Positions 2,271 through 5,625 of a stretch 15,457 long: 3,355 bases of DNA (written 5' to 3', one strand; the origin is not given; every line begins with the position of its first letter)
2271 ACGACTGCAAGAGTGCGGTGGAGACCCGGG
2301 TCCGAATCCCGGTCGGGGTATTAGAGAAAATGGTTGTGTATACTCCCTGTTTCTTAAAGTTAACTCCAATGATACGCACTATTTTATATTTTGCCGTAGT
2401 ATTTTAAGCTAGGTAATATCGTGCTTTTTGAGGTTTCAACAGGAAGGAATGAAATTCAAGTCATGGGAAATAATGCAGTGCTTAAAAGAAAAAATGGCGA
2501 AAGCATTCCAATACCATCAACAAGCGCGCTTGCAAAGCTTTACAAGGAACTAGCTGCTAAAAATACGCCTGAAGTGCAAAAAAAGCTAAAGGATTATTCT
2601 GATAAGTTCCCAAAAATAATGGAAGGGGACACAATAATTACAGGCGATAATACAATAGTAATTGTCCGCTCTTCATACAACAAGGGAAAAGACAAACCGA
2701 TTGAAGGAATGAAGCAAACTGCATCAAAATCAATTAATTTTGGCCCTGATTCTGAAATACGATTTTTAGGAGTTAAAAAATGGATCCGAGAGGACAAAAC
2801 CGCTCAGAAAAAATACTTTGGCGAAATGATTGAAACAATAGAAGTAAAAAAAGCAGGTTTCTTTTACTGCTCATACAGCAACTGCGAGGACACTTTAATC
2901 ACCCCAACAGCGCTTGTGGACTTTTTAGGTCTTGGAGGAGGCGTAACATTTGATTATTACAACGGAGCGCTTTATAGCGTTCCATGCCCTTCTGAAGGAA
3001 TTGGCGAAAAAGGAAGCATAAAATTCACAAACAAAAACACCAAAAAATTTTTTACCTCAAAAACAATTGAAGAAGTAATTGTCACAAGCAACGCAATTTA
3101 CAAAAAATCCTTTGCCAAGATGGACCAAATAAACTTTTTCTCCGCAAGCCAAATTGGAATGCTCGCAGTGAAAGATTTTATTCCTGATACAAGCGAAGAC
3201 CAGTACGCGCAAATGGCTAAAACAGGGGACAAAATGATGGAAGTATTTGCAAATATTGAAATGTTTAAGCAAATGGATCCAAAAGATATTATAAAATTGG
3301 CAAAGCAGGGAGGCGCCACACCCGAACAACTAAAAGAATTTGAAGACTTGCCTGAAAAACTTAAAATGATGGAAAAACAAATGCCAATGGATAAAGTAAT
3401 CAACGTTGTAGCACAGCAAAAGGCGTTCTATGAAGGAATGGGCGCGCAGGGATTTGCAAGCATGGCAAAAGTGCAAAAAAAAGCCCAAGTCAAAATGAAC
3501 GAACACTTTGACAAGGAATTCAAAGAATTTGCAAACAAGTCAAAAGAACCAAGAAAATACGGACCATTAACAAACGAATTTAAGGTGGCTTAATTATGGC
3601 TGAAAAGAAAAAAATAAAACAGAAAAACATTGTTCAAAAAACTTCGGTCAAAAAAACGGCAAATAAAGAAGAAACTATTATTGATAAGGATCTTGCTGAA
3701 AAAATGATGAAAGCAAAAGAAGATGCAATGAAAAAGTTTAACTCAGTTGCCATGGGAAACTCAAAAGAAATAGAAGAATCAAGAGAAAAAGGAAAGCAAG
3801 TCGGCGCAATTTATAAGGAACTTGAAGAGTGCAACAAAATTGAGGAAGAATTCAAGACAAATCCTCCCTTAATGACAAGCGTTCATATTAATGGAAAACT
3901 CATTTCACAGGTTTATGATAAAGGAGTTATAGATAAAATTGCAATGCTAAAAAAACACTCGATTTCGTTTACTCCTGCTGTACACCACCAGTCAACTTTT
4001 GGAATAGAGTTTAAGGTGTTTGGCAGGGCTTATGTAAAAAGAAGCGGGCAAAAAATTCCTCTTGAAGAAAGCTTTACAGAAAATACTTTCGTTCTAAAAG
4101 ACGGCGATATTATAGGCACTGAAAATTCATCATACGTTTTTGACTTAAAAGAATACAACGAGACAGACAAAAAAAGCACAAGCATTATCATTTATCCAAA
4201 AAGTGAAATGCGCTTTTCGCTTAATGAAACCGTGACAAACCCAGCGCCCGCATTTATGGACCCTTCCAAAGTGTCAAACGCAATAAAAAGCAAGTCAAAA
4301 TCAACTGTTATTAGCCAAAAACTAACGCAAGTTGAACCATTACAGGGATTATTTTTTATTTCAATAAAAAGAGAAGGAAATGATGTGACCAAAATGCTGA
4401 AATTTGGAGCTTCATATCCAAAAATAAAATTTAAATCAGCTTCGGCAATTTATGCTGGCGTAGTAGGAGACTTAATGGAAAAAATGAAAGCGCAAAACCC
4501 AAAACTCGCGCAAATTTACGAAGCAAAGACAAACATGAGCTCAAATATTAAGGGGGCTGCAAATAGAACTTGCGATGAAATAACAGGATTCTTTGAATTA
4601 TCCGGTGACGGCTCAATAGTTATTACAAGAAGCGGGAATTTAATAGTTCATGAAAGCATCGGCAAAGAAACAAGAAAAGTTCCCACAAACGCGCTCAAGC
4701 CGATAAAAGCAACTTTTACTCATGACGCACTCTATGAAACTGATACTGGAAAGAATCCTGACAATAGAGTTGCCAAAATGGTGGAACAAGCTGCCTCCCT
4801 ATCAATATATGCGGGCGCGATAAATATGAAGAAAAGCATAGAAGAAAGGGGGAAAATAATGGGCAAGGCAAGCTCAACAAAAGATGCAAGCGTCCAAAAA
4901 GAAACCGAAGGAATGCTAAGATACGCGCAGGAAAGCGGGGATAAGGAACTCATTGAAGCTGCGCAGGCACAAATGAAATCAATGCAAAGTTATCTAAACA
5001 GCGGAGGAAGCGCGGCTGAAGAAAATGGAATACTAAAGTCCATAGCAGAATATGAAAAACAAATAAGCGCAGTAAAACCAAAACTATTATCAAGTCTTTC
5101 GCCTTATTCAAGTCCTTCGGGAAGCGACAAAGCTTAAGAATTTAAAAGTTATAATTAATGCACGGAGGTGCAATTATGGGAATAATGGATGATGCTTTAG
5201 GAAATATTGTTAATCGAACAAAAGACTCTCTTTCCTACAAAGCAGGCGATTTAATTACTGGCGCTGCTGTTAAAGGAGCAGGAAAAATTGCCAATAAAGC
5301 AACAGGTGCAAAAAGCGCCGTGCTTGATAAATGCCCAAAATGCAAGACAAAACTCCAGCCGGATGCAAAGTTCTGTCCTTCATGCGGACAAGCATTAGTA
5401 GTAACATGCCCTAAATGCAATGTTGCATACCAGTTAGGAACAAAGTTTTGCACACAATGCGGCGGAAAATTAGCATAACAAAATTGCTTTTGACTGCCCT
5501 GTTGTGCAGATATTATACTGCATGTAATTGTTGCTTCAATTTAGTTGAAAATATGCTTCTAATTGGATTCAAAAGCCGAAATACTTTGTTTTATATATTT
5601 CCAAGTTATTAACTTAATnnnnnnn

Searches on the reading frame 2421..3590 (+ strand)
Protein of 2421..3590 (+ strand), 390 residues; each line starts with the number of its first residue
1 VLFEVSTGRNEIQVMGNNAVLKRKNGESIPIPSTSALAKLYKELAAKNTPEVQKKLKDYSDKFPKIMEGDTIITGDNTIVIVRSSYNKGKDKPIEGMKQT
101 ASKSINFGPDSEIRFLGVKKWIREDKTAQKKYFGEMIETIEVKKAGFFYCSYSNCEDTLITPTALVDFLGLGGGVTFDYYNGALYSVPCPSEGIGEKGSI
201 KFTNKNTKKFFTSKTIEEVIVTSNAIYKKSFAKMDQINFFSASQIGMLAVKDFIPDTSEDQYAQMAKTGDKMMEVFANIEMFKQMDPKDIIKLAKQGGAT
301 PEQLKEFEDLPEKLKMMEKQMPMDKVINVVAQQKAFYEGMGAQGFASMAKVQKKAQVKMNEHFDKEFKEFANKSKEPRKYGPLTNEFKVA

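Call 5: search_protein_families(library=pfam, proteins=[window:2421-3590:+], max_evalue=1)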
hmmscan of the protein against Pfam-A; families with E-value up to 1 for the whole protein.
window:2421-3590:+ (390 aa): 2 families
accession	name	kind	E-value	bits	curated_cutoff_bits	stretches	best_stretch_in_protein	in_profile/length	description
PF17600.7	DUF5496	-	0.043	14.3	27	1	170-228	7-64/87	Family of unknown function (DUF5496)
PF11387.14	DUF2795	-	0.1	12.9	25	1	286-312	18-44/54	Protein of unknown function (DUF2795)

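Call 6: search_protein_families(library=ncbifam, proteins=[window:2421-3590:+], max_evalue=1)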
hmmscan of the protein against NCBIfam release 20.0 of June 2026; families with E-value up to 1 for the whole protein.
window:2421-3590:+ (390 aa): 2 families
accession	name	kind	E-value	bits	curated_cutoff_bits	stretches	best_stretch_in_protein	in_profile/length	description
TIGR02127.1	pyrF_sub2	equivalog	0.069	12.3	110.6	1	326-356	53-83/261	orotidine-5'-phosphate decarboxylase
NF033473.1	trim_sens_DfrEf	exception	0.11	12.3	350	0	194-228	14-48/164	trimethoprim-sensitive dihydrofolate reductase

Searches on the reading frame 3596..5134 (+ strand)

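Call 5: search_protein_families(library=pfam, proteins=[window:3596-5134:+], max_evalue=1)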
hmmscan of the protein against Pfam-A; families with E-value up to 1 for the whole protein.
window:3596-5134:+ (513 aa): 2 families
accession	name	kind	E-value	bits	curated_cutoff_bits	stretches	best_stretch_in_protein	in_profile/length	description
PF02413.22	Caudo_TAP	-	0.0042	17.7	22.1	1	379-495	5-118/131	Caudovirales tail fibre assembly protein, lambda gpK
PF06004.18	DUF903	-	0.15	12.5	27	1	427-457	13-43/49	Bacterial protein of unknown function (DUF903)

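Call 6: search_protein_families(library=ncbifam, proteins=[window:3596-5134:+], max_evalue=1)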
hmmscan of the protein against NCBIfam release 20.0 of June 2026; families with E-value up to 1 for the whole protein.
window:3596-5134:+ (513 aa): 1 family
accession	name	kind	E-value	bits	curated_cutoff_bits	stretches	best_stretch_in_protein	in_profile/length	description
NF033216.1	lipo_YgdI_YgdR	subfamily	0.052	13.5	42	1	423-457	30-64/71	YgdI/YgdR family lipoprotein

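Call 91: search_protein_families(library=pfam, proteins=[L081:9562-12678:+, L082:1-1377:+, P0262], max_evalue=0.01)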
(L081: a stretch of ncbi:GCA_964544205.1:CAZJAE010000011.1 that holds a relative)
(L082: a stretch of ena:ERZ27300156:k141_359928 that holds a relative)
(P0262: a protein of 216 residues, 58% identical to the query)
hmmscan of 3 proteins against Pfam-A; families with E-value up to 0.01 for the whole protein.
L081:9562-12678:+ (1039 aa): 1 family
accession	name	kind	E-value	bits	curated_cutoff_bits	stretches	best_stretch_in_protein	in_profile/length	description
PF07581.17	Glug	-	4.9e-14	52.1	20.5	0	273-295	3-27/28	The GLUG motif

L082:1-1377:+ (459 aa): 1 family
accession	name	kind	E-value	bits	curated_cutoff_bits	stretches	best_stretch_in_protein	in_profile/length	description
PF07581.17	Glug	-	5.9e-12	45.6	20.5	1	108-132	2-27/28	The GLUG motif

P0262 (216 aa): 2 families
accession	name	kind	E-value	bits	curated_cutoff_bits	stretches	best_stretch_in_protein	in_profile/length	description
PF04021.17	Class_IIIsignal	-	1.3e-06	28.6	23.7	1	4-30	1-27/27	Class III signal peptide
PF16982.10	Flp1_like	-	0.0037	17.1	33.5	1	2-24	4-26/49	Putative Flagellin, Flp1-like, domain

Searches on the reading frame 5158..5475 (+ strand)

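Call 5: search_protein_families(library=pfam, proteins=[window:5158-5475:+], max_evalue=1)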
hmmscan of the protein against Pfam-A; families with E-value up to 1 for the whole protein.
window:5158-5475:+ (106 aa): 31 families (the best 25 are shown)
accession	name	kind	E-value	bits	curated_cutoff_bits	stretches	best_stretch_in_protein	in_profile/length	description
PF13240.11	Zn_Ribbon_1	-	2.3e-12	46.7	25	2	58-80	1-23/23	zinc-ribbon domain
PF12773.13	DZR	-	2.4e-12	47.2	27.3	1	59-102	1-45/45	Double zinc ribbon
PF17032.10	Zn_ribbon_15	-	4.2e-08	34.3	28.9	2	56-77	52-73/73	zinc-ribbon family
PF13248.11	Zn_ribbon_3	-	1.1e-07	31.5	27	1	58-78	4-24/26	zinc-ribbon domain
PF24460.1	DUF7575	-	0.0014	18.4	28.5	1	58-80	5-27/28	Domain of unknown function (DUF7575)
PF18912.6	DZR_2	-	0.0025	18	27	2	58-79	23-45/56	Double zinc ribbon domain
PF10083.14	DUF2321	-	0.0045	17.1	24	1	70-89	26-45/157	Uncharacterized protein conserved in bacteria (DUF2321)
PF19335.5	HMBD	-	0.0087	16.4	23.6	1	58-68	17-27/28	Heavy metal binding domain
PF10571.15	UPF0547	-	0.017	15.7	29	1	58-77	2-21/26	Uncharacterised protein family UPF0547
PF07191.17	Zn_ribbon_6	-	0.026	15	25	1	58-102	2-36/67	Double zinc ribbon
PF14803.11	Zn_ribbon_Nudix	-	0.026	14.9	25.6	2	96-105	1-10/34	Nudix N-terminal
PF24485.1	zf-C2H2_DHX34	-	0.03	14.8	27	0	72-83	3-14/25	DHX34-like, C2H2-type zinc finger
PF22747.2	Zn_ribbon_DUF2089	-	0.04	14.4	27.6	1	73-90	1-21/32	DUF2089 zinc ribbon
PF01529.25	DHHC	-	0.043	14.3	28.7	1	57-78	6-27/133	DHHC palmitoyltransferase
PF04438.22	zf-HIT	-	0.088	13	24.7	1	70-91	2-23/30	HIT zinc finger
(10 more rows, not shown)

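Call 6: search_protein_families(library=ncbifam, proteins=[window:5158-5475:+], max_evalue=1)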
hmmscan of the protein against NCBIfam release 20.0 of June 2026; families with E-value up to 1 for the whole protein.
window:5158-5475:+ (106 aa): 14 families
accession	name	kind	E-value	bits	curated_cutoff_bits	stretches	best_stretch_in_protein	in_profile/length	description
NF049953.1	ribbon_DG_selen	exception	0.00014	21.8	130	2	56-77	147-168/172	zinc ribbon-containing (seleno)protein DG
NF011149.0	PRK14559.1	equivalog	0.00062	18.6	374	1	58-103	3-49/642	serine/threonine phosphatase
NF009413.0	PRK12775.1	equivalog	0.0041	14.9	1895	1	41-105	782-848/1006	putative trifunctional 2-polyprenylphenol hydroxylase/glutamate synthase subunit beta/ferritin domain-containing protein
NF011481.0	PRK14890.1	equivalog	0.014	15.4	61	1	56-102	9-57/61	putative Zn-ribbon RNA-binding protein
NF011302.0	PRK14714.1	equivalog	0.016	12.7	1791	1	56-103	680-730/1350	DNA-directed DNA polymerase II large subunit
NF005651.0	PRK07418.1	subfamily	0.017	13.3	942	1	47-80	584-617/617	acetolactate synthase large subunit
NF045510.1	4Cys_prefix_kin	domain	0.041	14.1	24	1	68-80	14-26/26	4-Cys prefix domain-containing protein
NF052237.1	biotin_BsaP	equivalog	0.09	12.8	39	1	49-83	5-39/53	biotin synthase auxiliary protein BsaP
NF053815.1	teico_TcaA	equivalog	0.18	10.6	550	1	57-80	2-25/463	membrane-associated protein TcaA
NF052233.1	CphA_assoc_ABC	equivalog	0.21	9.9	880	1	45-91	128-173/766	cyanophycin metabolism-associated ABC transporter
NF058604.1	RtpA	equivalog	0.27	11.4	65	1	80-104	8-32/50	anti-TRAP protein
NF003103.0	PRK04023.1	equivalog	0.4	8.2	1269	1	53-92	627-666/1125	DNA polymerase II large subunit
NF041913.1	HVO_2142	equivalog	0.45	10.4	90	0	70-83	11-24/48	HVO_2142 family zinc finger protein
NF041197.2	CxxC_Se_CxxC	equivalog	0.81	9.9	40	0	59-93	1-30/53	dual CXXC motif small (seleno)protein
